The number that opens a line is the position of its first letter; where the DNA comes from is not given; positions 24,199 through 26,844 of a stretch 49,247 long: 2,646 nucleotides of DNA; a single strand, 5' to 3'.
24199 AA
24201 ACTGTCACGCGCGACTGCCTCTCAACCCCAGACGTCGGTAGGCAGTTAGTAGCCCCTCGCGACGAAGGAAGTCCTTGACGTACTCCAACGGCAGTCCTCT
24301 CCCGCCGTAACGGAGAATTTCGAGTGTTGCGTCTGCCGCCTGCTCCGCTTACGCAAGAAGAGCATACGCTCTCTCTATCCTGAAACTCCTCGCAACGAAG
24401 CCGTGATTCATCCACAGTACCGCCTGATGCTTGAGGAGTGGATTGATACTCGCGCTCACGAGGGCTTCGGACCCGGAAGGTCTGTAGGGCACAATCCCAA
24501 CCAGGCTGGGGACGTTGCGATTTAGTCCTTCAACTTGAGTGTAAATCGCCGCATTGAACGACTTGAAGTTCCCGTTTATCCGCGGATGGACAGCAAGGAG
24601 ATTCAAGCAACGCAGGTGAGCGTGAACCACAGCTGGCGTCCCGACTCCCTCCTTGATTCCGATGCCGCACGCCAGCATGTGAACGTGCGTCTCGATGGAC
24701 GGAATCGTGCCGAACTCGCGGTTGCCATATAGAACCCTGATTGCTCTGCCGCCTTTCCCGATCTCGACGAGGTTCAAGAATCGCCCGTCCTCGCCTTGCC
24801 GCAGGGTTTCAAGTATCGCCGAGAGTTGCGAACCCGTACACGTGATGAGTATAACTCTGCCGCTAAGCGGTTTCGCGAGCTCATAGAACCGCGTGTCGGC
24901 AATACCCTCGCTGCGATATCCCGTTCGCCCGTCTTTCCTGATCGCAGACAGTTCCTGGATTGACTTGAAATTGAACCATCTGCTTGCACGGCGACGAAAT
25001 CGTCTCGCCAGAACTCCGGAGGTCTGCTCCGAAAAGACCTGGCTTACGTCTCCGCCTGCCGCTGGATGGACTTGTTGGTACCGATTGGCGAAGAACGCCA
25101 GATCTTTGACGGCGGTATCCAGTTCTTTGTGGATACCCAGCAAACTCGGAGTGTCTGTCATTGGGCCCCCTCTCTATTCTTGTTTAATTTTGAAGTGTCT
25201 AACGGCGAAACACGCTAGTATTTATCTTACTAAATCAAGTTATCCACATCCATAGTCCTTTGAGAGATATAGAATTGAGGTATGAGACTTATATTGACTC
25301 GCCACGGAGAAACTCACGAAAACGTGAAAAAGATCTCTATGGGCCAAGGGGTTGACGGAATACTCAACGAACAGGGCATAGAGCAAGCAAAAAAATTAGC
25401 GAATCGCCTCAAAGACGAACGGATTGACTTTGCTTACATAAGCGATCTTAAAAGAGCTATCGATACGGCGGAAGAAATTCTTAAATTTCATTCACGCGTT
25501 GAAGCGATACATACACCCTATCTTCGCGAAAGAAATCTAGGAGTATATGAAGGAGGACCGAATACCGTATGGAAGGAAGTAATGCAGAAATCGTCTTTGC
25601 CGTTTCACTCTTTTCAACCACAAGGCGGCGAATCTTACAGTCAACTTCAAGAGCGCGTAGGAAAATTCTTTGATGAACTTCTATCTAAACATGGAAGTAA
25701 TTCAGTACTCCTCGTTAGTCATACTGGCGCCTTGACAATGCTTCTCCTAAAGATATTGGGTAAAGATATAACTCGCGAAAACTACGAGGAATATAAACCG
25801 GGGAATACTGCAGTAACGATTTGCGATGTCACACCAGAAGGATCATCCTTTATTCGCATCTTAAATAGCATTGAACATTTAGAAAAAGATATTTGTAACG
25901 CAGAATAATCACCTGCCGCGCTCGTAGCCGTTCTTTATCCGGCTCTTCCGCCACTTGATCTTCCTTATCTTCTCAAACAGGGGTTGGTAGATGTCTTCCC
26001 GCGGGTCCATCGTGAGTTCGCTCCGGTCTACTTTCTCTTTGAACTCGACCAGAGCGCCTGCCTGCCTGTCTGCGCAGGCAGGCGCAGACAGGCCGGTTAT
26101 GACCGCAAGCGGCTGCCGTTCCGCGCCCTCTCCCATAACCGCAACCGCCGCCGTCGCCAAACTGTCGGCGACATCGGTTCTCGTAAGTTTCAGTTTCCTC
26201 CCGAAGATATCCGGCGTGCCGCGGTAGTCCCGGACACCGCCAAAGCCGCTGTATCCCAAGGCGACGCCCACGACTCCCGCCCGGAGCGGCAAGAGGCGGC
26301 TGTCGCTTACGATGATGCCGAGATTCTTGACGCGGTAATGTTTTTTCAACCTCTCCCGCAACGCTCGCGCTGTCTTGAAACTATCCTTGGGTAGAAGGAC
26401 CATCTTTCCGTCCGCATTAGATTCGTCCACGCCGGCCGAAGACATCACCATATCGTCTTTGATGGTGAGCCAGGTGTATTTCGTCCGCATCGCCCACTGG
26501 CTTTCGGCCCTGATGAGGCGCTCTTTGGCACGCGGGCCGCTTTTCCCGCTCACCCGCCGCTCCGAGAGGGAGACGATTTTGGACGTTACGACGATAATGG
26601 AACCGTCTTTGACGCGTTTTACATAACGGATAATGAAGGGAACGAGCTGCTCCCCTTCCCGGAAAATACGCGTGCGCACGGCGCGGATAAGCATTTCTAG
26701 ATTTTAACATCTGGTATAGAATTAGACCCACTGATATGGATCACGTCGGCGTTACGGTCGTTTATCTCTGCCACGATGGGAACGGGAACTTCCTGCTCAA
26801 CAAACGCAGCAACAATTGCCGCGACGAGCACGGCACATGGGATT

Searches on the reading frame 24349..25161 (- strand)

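Call 80: search_protein_families(library=pfam, proteins=[window:24349-25161:-], max_evalue=0.001)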
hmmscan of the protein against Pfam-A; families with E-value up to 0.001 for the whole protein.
window:24349-25161:- (270 aa): 1 family
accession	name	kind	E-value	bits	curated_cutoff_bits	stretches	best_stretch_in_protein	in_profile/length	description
PF00596.27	Aldolase_II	-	9.6e-07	29.3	22.2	1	172-268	81-171/183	Class II Aldolase and Adducin N-terminal domain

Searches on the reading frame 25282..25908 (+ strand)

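Call 80: search_protein_families(library=pfam, proteins=[window:25282-25908:+], max_evalue=0.001)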
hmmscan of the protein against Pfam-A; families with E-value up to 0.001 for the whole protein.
window:25282-25908:+ (208 aa): 1 family
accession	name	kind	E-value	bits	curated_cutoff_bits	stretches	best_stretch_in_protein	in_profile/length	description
PF00300.27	His_Phos_1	-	6.2e-46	156.9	21.7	1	3-192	1-190/194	Histidine phosphatase superfamily (branch 1)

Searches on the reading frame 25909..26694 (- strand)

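Call 80: search_protein_families(library=pfam, proteins=[window:25909-26694:-], max_evalue=0.001)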
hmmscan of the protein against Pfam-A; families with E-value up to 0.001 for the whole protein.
window:25909-26694:- (261 aa): 1 family
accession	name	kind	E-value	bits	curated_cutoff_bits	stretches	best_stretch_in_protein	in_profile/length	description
PF01996.21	F420_ligase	-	1.6e-38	132.8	25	1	6-201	2-218/218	F420-0:Gamma-glutamyl ligase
